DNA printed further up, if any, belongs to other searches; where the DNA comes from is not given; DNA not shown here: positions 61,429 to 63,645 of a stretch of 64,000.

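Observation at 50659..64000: Stress/dormancy island whose gene families mirror the mycobacterial DosR regulon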

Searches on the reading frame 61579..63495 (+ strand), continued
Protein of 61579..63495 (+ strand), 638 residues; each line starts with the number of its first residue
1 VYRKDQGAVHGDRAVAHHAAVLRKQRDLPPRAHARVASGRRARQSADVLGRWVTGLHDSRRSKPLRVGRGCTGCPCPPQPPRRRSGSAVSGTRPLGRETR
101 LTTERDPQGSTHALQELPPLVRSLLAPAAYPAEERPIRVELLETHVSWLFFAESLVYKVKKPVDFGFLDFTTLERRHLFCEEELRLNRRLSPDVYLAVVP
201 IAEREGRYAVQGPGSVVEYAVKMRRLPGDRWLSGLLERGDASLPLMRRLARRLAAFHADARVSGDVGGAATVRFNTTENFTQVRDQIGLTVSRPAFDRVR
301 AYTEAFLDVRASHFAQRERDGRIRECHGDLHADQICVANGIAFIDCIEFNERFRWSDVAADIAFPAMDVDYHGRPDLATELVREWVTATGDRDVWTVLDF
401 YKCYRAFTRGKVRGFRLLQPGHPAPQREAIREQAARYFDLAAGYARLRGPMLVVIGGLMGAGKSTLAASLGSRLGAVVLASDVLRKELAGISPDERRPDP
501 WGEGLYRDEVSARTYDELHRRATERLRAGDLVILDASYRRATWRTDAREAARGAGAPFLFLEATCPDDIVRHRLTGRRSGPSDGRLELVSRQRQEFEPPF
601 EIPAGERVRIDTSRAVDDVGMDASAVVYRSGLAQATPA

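Call 43: find_encoding_contigs(protein=P0123, flank=10000, max_places=1)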
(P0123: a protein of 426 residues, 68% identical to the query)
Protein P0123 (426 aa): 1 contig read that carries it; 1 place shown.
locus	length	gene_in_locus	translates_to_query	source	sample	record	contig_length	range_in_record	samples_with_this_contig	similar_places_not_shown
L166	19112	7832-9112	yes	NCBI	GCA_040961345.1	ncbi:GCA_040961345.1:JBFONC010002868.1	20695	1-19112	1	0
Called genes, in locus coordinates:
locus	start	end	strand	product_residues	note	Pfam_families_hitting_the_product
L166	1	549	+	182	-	?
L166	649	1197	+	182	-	PF00571:CBS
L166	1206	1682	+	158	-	-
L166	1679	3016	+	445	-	PF05139:Erythro_esteras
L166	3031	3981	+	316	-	PF00582:Usp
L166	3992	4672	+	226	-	PF03544:TonB_C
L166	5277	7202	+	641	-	PF06068:TIP49 (faint), PF00004:AAA, PF07728:AAA_5 (weak), PF17862:AAA_lid_3, PF01434:Peptidase_M41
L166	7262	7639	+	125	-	PF04430:DUF498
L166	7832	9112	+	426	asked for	PF01590:GAF, PF13185:GAF_2, PF13492:GAF_3 (weak), PF00512:HisKA, PF13581:HATPase_c_2 (weak), PF02518:HATPase_c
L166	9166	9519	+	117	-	PF00072:Response_reg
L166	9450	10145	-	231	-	-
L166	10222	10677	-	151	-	PF01951:Archease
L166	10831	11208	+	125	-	-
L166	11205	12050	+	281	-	PF01435:Peptidase_M48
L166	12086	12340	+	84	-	-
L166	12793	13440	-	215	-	PF00753:Lactamase_B (weak), PF12706:Lactamase_B_2, PF13483:Lactamase_B_3 (faint)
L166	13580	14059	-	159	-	-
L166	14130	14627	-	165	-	PF01864:CarS-like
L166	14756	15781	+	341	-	PF13793:Pribosyltran_N, PF00156:Pribosyltran, PF14572:Pribosyl_synth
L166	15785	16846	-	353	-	-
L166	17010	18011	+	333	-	PF09587:PGA_cap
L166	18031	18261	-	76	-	PF01037:AsnC_trans_reg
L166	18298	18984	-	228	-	PF00156:Pribosyltran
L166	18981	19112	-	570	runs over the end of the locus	?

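Call 44: find_encoding_contigs(protein=P0128, flank=10000, max_places=1)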
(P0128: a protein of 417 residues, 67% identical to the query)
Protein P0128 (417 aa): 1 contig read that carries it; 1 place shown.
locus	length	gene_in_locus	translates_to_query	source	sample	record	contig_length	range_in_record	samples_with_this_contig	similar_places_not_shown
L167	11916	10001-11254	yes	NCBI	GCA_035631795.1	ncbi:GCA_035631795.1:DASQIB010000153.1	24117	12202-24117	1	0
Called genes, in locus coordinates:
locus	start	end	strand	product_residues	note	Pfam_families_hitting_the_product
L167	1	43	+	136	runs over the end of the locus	PF00115:COX1 (weak)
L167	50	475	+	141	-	-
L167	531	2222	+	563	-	PF09699:Paired_CXXCH_1 (faint), PF13442:Cytochrome_CBB3, PF14522:Cytochrome_C7 (faint), PF14537:Cytochrom_c3_2 (faint), PF22113:Mtrc-MtrF_II-IV_dom (faint), PF13447:Multi-haem_cyto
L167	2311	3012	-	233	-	PF04972:BON, PF21937:Yop-YscD_ppl_2nd (faint), PF04972:BON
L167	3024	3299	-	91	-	-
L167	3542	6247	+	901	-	PF13302:Acetyltransf_3, PF00583:Acetyltransf_1, PF13508:Acetyltransf_7 (weak), PF02629:CoA_binding, PF13380:CoA_binding_2, PF13607:Succ_CoA_lig, PF19045:Ligase_CoA_2, PF13549:ATP-grasp_5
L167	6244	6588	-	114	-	PF01061:ABC2_membrane, PF12698:ABC2_membrane_3 (weak)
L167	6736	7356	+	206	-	-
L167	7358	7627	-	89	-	-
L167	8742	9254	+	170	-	-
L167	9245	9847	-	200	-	PF02482:Ribosomal_S30AE, PF00313:CSD (weak)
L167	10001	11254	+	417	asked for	PF13185:GAF_2, PF01590:GAF, PF00512:HisKA, PF13581:HATPase_c_2 (faint), PF02518:HATPase_c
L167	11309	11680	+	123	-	PF00072:Response_reg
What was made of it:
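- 60268..61864 (+): ABC-2 type exporter: ATPase (60268-61083) and permease (about 61118-61864). An ABC2_membrane fragment lies near the GAF kinase in L167 (call 44).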

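Call 45: find_encoding_contigs(protein=P0163, flank=10000, max_places=1)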
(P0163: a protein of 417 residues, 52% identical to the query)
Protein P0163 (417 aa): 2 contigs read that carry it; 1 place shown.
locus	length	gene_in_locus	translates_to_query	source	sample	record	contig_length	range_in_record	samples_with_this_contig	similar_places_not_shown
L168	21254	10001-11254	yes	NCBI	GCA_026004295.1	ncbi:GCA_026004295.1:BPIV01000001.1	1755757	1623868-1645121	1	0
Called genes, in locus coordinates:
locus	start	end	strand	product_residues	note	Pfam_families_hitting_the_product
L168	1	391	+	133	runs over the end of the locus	PF00571:CBS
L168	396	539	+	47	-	PF08113:CoxIIa (weak)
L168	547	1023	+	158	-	PF00116:COX2, PF13473:Cupredoxin_1 (weak)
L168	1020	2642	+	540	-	PF00115:COX1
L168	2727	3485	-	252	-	PF02535:Zip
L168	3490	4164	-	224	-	PF02535:Zip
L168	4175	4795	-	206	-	PF01738:DLH (weak), PF12146:Hydrolase_4 (weak), PF00561:Abhydrolase_1 (faint), PF20408:Abhydrolase_11 (faint)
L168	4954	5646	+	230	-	PF00156:Pribosyltran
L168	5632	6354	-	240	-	PF02358:Trehalose_PPase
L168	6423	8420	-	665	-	PF00795:CN_hydrolase, PF02540:NAD_synthase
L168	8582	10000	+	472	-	PF17767:NAPRTase_N, PF04095:NAPRTase (weak), PF17956:NAPRTase_C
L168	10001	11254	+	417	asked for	PF01590:GAF, PF13185:GAF_2, PF00512:HisKA, PF13581:HATPase_c_2 (weak), PF02518:HATPase_c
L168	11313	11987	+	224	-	PF00072:Response_reg, PF00486:Trans_reg_C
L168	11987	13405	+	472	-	PF00672:HAMP (weak), PF00512:HisKA, PF02518:HATPase_c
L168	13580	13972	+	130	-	PF00034:Cytochrom_C, PF13442:Cytochrome_CBB3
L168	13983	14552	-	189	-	-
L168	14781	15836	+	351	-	PF07396:Porin_O_P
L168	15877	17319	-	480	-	PF01546:Peptidase_M20, PF07687:M20_dimer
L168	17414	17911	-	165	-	PF13664:DUF4149, PF05425:CopD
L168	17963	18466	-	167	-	PF01814:Hemerythrin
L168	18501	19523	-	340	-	PF08240:ADH_N, PF01262:AlaDh_PNT_C (faint), PF00107:ADH_zinc_N, PF13602:ADH_zinc_N_2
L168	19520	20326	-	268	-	PF01869:BcrAD_BadFG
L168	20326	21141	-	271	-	PF01869:BcrAD_BadFG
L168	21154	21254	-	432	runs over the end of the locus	PF06050:HGD-D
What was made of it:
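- The sensor lies next to HPF-CSD in L167, near the Ere/PRTase/Prs/PGA_cap genes in L166, and near DLH/PRTase in L168 (calls 43-45).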

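Call 46: find_encoding_contigs(protein=P0193, flank=10000, max_places=1)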
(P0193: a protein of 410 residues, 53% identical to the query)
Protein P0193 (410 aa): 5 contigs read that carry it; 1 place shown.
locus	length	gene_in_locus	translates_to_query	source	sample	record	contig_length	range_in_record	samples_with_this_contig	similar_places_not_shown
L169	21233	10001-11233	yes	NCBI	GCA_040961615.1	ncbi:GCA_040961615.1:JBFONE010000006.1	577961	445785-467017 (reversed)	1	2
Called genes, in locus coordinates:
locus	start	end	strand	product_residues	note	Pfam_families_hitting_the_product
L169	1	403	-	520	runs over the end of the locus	PF00578:AhpC-TSA, PF08534:Redoxin, PF00085:Thioredoxin (faint), PF13098:Thioredoxin_2 (weak), PF13905:Thioredoxin_8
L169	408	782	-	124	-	-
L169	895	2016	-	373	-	PF02163:Peptidase_M50, PF00571:CBS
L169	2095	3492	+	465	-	PF00753:Lactamase_B, PF12706:Lactamase_B_2, PF10996:Beta-Casp, PF07521:RMMBL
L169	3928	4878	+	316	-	PF00582:Usp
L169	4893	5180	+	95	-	PF00571:CBS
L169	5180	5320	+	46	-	-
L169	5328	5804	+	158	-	PF13473:Cupredoxin_1, PF00116:COX2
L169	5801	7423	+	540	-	PF00115:COX1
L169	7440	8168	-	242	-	PF02535:Zip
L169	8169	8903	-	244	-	PF02535:Zip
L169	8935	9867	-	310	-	PF00582:Usp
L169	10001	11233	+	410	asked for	PF01590:GAF, PF13185:GAF_2, PF00512:HisKA, PF13581:HATPase_c_2 (weak), PF02518:HATPase_c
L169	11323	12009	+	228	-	PF00072:Response_reg, PF00486:Trans_reg_C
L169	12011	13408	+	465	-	PF00512:HisKA, PF02518:HATPase_c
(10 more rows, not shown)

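Call 52: search_solved_structures(query=window:61879-63495:+, max_evalue=1, show_alignments=0)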
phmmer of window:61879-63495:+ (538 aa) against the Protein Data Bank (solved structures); distinct sequences matched with E-value up to 1: 18.
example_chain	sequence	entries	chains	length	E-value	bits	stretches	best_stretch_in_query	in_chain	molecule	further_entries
1zak_A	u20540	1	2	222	0.0022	20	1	347-489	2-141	ADENYLATE KINASE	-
3lw7_A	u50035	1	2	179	0.015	17.3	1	352-497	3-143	Adenylate kinase related protein (AdkA-like)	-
3h0k_A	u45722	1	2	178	0.016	17.1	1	352-497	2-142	UPF0200 protein SSO1041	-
1zuh_A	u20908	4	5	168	0.028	16.3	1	353-407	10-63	Shikimate kinase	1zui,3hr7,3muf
3n2e_A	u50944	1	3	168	0.034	16.1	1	354-407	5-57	Shikimate kinase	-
3mrs_A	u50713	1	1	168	0.057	15.3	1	353-395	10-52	Shikimate kinase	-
3aky_A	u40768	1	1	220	0.069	15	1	353-486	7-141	ADENYLATE KINASE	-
1aky_A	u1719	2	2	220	0.069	15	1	353-486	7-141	ADENYLATE KINASE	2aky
37ap_A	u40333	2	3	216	0.071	15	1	349-489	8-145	Putative adenylate kinase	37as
4jky_A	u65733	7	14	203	0.14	14.1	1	351-487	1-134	Adenylate kinase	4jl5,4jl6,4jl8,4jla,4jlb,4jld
4jlo_A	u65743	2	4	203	0.14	14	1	351-487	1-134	Adenylate kinase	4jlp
2rgx_A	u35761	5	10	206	0.14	14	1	351-487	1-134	Adenylate kinase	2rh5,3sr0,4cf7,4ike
4ccs_A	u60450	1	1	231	0.14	14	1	319-402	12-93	CBIX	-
1dvr_A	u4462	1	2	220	0.39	12.6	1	353-486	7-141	ADENYLATE KINASE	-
2rhm_A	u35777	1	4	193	0.48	12.3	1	348-477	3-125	Putative kinase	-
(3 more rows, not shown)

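Call 53: search_protein_families(library=pfam, proteins=[L001:2317-3564:+, L001:3630-3962:+, L001:4008-4631:+, L001:5068-5646:-, L166:1679-3016:+], max_evalue=1)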
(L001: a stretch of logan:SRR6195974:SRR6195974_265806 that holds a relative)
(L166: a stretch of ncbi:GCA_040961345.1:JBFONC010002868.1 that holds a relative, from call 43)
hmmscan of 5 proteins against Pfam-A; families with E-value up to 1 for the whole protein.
L001:2317-3564:+ (415 aa): 6 families
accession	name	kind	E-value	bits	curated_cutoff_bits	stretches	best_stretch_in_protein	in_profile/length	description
PF02518.31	HATPase_c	-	9.2e-25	87.7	26.4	1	301-403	1-106/111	Histidine kinase-, DNA gyrase B-, and HSP90-like ATPase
PF13185.12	GAF_2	-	3.4e-18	66.6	28.6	1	37-177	2-136/136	GAF domain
PF01590.32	GAF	-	1.5e-13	51.9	22.4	1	39-176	2-133/133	GAF domain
PF00512.31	HisKA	-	1.6e-11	44.5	26.9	1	191-255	1-66/66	His Kinase A (phospho-acceptor) domain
PF13581.12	HATPase_c_2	-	0.00018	22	27.4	1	311-384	41-112/127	Histidine kinase-like ATPase domain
PF13492.12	GAF_3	-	0.0083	17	27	1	97-178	57-129/129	GAF domain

L001:3630-3962:+ (110 aa): 1 family
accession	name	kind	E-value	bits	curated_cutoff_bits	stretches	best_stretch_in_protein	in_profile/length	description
PF00072.30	Response_reg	-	5.2e-10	39.9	30.2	1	4-104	7-110/111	Response regulator receiver domain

L001:4008-4631:+ (207 aa): 2 families
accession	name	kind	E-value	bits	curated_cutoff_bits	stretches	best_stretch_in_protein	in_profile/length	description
PF00881.29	Nitroreductase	-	2.4e-27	96.6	23.5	1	17-181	1-163/167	Nitroreductase family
PF14512.11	TM1586_NiRdase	-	5.1e-08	33.2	27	2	34-65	158-190/215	Putative TM nitroreductase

L001:5068-5646:- (192 aa): 1 family
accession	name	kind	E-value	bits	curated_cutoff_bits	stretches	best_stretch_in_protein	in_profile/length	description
PF05139.19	Erythro_esteras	-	5.8e-63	214.2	26.4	1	2-167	195-358/358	Erythromycin esterase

L166:1679-3016:+ (445 aa): 1 family
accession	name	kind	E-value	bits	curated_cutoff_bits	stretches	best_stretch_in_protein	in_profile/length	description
PF05139.19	Erythro_esteras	-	2.4e-137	458.9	26.4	1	62-420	1-358/358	Erythromycin esterase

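Call 54: find_homologous_proteins(query=window:61879-63495:+, max_evalue=1e-10)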
Query window:61879-63495:+ (538 aa): 7954 proteins with E <= 1e-10 among 8000 candidates; the best 120 are listed.
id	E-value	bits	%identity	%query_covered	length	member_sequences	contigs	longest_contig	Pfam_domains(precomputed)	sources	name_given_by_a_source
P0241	0.0e+0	1211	100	100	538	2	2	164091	PF13671.13,PF13238.13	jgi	-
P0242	2.4e-228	777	70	96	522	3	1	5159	PF13671.13,PF13238.13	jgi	-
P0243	1.6e-226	771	67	96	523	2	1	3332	PF13671.13,PF13207.13,PF13238.13,PF01636.30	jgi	-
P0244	8.1e-224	762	69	95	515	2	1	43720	PF13671.13,PF13207.13,PF13238.13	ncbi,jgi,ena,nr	ncbi:MAG TPA: AAA family ATPase [Gemmatimonadales bacterium]|nr:AAA family ATPase [Gemmatimonadales 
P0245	8.8e-223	759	67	96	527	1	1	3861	PF13671.13,PF13238.13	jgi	jgi:aminoglycoside phosphotransferase family enzyme/predicted kinase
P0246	6.1e-222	756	66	97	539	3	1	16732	PF13671.13,PF13238.13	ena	-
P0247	6.8e-222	756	66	96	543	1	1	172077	PF13671.13,PF13238.13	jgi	jgi:uncharacterized protein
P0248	9.9e-222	755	66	97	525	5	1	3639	PF13671.13,PF13238.13,PF01636.30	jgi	-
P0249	4.4e-221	753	67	96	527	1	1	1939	PF13671.13,PF13207.13,PF13238.13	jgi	jgi:hypothetical protein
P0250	2.4e-220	751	67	95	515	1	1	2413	PF13671.13,PF08433.17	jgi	-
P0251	2.1e-218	744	66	96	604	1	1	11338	PF13671.13,PF13238.13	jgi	jgi:aminoglycoside phosphotransferase family enzyme/predicted kinase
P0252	3.6e-216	737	66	95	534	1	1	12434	PF13671.13,PF13238.13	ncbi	-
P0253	4.3e-216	737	67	96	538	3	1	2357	PF13671.13,PF13238.13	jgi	-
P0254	9.1e-215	732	66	95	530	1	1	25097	PF13671.13,PF13238.13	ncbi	-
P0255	2.3e-214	731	67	92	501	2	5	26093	PF13671.13,PF13238.13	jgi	jgi:aminoglycoside phosphotransferase family enzyme/predicted kinase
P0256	3.8e-214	730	67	92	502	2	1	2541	PF13671.13,PF13238.13,PF01636.30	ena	-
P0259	1.2e-209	716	66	92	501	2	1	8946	PF13671.13,PF13207.13,PF13238.13,PF01636.30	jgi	jgi:hypothetical protein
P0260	1.0e-208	712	69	88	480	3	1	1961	PF13671.13,PF13238.13,PF01636.30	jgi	jgi:aminoglycoside phosphotransferase family enzyme/predicted kinase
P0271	7.2e-179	614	56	95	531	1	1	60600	PF13671.13,PF01636.30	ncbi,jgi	jgi:aminoglycoside phosphotransferase family enzyme/predicted kinase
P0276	9.0e-169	581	53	97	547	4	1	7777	PF13671.13,PF08433.17,PF13238.13,PF01636.30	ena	-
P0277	1.3e-168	580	53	95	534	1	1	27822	PF13671.13,PF13207.13,PF01636.30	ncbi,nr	ncbi:MAG: AAA family ATPase [Chloroflexi bacterium]|nr:AAA family ATPase [Chloroflexota bacterium]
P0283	3.8e-164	565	58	86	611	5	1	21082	PF13671.13,PF01636.30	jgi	jgi:aminoglycoside phosphotransferase family enzyme/predicted kinase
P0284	3.8e-164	565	52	96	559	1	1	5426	PF13671.13,PF13207.13,PF01636.30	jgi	-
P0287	1.2e-163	564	57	86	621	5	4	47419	PF07931.19,PF13671.13,PF01636.30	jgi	-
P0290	2.4e-161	556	53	95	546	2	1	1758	PF13671.13,PF13207.13,PF01636.30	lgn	-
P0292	6.1e-161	555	54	92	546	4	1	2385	PF13671.13,PF08433.17,PF01636.30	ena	-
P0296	2.1e-158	546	52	93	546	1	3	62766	PF13671.13,PF01636.30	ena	-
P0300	6.8e-156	538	62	76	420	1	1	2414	PF13671.13,PF01636.30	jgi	jgi:hypothetical protein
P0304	3.3e-152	526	52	97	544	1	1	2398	PF13671.13,PF13207.13,PF08433.17,PF01636.30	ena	-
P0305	1.2e-151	524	52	96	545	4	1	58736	PF13671.13,PF08433.17,PF01636.30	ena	-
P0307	1.3e-151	524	51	91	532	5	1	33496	PF13671.13,PF13207.13,PF13238.13,PF01636.30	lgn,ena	-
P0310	2.7e-149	516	49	93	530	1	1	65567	PF13671.13,PF13238.13,PF01636.30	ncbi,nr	ncbi:MAG: AAA family ATPase [Chloroflexi bacterium]|nr:AAA family ATPase [Chloroflexota bacterium]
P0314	5.5e-148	512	51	95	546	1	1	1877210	PF13671.13,PF08433.17,PF01636.30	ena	-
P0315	1.9e-147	510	52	93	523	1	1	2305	PF13671.13,PF13207.13,PF01636.30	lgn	-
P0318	1.5e-146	507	51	95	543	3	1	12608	PF13671.13,PF01636.30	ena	-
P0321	2.8e-146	506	50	95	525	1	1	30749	PF13671.13,PF13207.13,PF01636.30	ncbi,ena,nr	ncbi:MAG: putative kinase [Dehalococcoidia bacterium]|nr:putative kinase [Dehalococcoidia bacterium]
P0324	1.9e-145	504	48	93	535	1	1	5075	PF06414.19,PF13671.13,PF13207.13,PF01636.30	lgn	-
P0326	2.8e-144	500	47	94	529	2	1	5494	PF13671.13,PF01636.30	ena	-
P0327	3.1e-144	500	49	93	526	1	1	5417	PF06414.19,PF13671.13,PF13207.13,PF13238.13,PF01636.30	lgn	-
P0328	5.8e-144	499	50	93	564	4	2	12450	PF13671.13,PF13238.13,PF01636.30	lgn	-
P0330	3.5e-143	496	48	94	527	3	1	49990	PF06414.19,PF13671.13,PF01636.30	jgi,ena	-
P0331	3.7e-143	496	51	92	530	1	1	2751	PF13671.13,PF13207.13,PF08433.17,PF13238.13,PF01636.30,PF13191.13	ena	-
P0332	3.8e-143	496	49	93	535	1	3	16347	PF13671.13,PF13207.13,PF13238.13,PF01636.30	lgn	-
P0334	1.9e-142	494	49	94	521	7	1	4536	PF13671.13,PF13238.13,PF01636.30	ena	-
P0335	2.4e-142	493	49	93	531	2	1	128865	PF13671.13,PF01636.30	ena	-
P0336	5.5e-142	492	48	96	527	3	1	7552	PF13671.13,PF01636.30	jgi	-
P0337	6.6e-142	492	49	94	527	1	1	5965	PF13671.13,PF13238.13,PF01636.30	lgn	-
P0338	1.4e-141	491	48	94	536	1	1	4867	PF13671.13,PF01636.30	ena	-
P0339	1.5e-141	491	50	94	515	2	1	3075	PF13671.13,PF01636.30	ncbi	-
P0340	1.8e-141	491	50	95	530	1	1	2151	PF13671.13,PF13207.13,PF01636.30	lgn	-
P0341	4.4e-141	489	47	94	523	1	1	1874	PF06414.19,PF13671.13,PF01636.30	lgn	-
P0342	4.6e-141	489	46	93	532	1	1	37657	PF13671.13,PF01636.30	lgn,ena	-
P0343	5.2e-141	489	47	94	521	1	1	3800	PF13671.13,PF01636.30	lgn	-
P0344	5.3e-141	489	44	96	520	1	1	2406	PF06414.19,PF13671.13,PF13238.13,PF01636.30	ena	-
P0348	9.7e-141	488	45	94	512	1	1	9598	PF13671.13,PF13207.13,PF13238.13,PF01636.30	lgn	-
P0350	1.5e-140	488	50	91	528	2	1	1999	PF13671.13,PF01636.30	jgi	jgi:uncharacterized protein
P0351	1.9e-140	487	48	92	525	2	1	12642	PF13671.13,PF13207.13,PF01636.30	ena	-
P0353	3.4e-140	486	49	92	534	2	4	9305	PF13671.13,PF01636.30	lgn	-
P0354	4.3e-140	486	48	95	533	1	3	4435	PF07931.19,PF13671.13,PF13238.13,PF01636.30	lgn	-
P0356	5.0e-140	486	46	96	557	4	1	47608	PF13671.13,PF01636.30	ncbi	-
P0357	5.1e-140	486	49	92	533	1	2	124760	PF13671.13,PF13238.13,PF01636.30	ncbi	-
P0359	6.8e-140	485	47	93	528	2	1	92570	PF13671.13,PF01636.30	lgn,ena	-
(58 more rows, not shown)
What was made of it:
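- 61879..63495 (+): Two-domain kinase: an N-terminal APH/choline-kinase-like fold plus a C-terminal P-loop (AAA_33) kinase, the architecture attributed to Rv2004c. Many homologues carry PF01636 (call 54).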
